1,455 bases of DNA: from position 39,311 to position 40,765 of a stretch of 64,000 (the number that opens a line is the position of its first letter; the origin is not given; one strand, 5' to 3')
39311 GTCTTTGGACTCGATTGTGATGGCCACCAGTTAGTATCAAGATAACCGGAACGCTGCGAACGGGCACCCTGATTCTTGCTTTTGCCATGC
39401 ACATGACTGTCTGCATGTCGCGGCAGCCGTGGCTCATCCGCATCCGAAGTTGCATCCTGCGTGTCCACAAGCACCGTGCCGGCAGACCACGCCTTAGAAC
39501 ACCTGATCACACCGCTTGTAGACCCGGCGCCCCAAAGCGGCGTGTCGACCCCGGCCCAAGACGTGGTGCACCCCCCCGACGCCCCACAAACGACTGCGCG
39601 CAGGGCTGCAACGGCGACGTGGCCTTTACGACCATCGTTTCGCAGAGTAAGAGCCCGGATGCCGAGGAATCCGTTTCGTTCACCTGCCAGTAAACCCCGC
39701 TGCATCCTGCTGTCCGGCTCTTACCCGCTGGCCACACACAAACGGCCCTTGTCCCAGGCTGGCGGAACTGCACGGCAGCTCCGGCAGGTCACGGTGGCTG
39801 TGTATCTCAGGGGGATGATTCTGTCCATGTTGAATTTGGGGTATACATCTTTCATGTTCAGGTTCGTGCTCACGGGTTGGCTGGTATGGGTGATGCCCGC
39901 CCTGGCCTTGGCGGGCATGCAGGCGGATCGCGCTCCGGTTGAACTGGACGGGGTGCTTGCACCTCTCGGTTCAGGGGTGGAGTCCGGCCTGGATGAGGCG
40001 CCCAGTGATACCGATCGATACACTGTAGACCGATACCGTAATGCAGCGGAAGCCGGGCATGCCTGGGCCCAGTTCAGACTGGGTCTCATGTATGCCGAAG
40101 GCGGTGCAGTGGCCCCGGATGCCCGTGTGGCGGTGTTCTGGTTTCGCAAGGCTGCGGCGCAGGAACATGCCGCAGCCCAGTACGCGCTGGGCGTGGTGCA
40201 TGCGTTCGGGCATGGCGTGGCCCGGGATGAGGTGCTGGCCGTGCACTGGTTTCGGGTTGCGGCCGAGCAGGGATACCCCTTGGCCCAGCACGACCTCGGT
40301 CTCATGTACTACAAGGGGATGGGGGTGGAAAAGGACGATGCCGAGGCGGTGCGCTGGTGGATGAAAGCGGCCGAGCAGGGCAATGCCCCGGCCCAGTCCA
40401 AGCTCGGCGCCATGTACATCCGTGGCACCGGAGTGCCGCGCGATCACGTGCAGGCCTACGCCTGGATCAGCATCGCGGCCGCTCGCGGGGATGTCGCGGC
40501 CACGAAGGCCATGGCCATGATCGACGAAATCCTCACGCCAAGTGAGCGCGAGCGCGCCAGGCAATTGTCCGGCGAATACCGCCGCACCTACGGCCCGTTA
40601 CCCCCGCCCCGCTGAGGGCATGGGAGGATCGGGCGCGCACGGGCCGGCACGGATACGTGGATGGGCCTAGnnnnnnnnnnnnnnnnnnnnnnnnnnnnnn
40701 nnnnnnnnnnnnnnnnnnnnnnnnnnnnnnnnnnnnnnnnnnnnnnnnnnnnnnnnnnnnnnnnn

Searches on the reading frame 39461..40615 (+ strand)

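Call 11: search_protein_families(library=pfam, proteins=[window:39461-40615:+], max_evalue=0.01)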
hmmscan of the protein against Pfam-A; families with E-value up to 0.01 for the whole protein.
window:39461-40615:+ (384 aa): 1 family
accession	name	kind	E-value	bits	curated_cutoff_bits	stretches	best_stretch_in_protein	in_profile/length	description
PF08238.18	Sel1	-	4.4e-36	122.5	30.7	4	273-308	1-36/36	Sel1 repeat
